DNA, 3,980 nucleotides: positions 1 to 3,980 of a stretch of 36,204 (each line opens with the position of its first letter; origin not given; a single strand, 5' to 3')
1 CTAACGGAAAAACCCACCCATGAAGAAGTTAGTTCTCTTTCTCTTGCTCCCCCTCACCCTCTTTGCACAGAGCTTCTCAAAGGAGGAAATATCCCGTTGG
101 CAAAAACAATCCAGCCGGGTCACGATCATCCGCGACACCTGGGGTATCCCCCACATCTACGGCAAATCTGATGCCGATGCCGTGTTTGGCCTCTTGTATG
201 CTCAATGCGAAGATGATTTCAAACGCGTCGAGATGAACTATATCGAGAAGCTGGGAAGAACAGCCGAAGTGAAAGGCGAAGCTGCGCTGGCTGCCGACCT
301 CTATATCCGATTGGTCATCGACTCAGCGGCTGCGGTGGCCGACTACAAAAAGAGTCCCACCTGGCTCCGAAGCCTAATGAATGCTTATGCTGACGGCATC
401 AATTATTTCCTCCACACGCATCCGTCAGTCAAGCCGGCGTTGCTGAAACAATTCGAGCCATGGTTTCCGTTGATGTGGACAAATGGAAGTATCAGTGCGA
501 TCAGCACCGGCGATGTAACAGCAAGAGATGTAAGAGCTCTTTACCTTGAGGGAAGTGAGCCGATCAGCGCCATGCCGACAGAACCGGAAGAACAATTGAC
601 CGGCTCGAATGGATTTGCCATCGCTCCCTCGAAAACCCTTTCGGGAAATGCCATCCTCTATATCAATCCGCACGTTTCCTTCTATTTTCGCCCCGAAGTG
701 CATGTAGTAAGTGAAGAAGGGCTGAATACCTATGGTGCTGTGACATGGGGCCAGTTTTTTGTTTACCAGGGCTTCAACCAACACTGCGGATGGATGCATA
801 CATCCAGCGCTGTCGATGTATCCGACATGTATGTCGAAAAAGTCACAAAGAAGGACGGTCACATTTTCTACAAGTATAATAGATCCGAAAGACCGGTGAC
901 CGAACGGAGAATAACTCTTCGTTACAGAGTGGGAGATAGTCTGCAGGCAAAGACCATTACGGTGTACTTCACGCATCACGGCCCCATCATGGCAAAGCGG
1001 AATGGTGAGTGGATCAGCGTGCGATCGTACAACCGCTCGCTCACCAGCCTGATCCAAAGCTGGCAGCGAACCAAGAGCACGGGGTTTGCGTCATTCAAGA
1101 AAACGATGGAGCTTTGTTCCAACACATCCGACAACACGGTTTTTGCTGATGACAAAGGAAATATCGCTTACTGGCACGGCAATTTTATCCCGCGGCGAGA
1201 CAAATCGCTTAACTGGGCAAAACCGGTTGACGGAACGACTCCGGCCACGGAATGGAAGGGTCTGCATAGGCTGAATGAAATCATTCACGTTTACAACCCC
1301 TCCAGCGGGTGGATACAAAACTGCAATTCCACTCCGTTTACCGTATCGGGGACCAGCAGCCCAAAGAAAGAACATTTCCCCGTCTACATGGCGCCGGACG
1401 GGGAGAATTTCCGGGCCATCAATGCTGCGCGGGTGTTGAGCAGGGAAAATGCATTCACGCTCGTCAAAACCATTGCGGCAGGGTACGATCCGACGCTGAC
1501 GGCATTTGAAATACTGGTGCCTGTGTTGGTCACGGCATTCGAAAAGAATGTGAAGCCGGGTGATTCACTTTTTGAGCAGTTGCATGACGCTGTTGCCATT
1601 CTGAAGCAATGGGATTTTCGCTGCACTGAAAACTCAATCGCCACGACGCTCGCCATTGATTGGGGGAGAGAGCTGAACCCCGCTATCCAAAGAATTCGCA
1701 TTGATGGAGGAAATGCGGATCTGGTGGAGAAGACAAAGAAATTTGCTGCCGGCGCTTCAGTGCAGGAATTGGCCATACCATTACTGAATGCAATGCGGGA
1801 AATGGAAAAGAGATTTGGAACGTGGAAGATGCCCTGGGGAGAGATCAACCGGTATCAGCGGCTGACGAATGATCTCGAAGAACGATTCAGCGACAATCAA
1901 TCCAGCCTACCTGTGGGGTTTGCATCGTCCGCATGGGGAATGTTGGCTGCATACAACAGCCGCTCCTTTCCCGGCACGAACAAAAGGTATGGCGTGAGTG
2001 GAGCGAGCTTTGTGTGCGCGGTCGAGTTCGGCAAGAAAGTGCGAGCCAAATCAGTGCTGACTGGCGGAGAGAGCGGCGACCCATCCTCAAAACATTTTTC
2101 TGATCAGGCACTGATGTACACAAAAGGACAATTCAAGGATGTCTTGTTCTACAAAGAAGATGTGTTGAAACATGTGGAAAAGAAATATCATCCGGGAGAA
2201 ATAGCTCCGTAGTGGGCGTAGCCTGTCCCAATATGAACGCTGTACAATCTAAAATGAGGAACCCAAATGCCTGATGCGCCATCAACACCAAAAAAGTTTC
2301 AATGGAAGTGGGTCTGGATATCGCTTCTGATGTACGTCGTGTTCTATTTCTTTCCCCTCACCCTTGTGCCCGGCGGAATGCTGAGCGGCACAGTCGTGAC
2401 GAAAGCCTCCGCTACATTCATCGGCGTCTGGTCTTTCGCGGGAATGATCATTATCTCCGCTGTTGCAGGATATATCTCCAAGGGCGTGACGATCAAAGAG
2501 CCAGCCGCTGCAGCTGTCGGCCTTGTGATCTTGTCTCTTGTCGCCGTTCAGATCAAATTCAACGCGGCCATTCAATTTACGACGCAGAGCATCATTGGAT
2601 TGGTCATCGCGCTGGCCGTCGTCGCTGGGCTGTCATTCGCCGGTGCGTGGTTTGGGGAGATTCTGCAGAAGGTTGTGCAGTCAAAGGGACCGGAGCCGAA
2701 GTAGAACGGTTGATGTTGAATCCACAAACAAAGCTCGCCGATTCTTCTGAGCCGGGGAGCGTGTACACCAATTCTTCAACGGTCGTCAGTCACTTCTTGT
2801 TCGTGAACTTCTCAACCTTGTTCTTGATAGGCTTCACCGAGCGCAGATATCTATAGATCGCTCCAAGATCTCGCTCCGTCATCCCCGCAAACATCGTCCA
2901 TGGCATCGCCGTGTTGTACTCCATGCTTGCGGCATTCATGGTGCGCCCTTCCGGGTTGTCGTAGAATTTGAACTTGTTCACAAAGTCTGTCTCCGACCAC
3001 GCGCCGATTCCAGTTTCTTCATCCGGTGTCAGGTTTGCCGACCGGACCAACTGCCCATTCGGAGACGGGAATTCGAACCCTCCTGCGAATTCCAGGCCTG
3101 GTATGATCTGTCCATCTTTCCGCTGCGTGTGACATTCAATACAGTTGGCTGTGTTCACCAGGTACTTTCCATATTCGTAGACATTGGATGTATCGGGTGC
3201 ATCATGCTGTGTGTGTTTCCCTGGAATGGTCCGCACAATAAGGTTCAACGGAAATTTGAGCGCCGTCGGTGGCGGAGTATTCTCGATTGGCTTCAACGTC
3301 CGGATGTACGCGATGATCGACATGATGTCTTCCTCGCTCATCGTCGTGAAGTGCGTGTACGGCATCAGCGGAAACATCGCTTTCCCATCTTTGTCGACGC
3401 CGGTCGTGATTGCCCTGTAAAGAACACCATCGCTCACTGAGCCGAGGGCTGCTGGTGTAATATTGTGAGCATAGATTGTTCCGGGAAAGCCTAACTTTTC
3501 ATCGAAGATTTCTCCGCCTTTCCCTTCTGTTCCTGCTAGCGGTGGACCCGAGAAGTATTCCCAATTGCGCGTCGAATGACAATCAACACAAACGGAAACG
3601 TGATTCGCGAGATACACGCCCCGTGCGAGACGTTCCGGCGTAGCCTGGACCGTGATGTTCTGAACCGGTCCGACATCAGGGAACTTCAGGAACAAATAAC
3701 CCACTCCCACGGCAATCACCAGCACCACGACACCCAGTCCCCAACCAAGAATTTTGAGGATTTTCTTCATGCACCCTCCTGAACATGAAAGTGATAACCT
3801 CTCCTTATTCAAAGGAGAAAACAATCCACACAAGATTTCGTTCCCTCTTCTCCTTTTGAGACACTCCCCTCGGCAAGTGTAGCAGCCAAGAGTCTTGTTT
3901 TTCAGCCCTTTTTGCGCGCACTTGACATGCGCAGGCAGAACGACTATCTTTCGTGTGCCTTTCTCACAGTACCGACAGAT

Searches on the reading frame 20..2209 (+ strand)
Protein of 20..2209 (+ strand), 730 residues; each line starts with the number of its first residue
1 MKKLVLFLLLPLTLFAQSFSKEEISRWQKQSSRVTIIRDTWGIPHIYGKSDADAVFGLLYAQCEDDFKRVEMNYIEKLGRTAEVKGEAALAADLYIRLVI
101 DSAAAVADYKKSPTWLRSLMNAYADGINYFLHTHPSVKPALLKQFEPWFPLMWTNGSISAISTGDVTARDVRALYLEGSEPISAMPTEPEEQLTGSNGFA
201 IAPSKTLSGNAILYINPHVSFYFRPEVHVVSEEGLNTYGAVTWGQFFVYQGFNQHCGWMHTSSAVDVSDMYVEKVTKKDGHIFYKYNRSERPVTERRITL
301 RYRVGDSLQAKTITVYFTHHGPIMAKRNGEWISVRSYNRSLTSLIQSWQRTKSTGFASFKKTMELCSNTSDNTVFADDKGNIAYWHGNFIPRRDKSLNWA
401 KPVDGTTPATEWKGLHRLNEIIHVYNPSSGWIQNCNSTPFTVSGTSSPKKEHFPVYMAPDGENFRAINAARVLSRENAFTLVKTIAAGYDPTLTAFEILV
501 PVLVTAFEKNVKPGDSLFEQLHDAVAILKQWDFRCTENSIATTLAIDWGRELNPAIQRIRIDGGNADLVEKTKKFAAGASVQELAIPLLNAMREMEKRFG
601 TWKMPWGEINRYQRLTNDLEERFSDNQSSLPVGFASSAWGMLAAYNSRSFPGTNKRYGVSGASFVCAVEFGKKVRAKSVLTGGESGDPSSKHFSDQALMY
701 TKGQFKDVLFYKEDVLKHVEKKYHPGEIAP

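Call 27: search_protein_families(library=pfam, proteins=[window:20-2209:+], max_evalue=0.001)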
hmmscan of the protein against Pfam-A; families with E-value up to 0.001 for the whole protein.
window:20-2209:+ (730 aa): 1 family
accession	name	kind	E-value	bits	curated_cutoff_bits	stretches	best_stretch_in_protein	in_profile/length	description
PF01804.23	Penicil_amidase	-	9.4e-120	402.1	21.3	1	34-715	2-673/675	Penicillin amidase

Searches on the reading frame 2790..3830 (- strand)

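Call 27: search_protein_families(library=pfam, proteins=[window:2790-3830:-], max_evalue=0.001)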
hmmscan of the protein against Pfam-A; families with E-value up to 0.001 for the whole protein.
window:2790-3830:- (346 aa): 2 families
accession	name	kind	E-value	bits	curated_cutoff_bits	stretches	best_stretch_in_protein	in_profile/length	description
PF00034.26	Cytochrom_C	-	5.7e-11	44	21.3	1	219-333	2-90/90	Cytochrome c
PF13442.11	Cytochrome_CBB3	-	0.00013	22.7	27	0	71-176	6-68/68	Cytochrome C oxidase, cbb3-type, subunit III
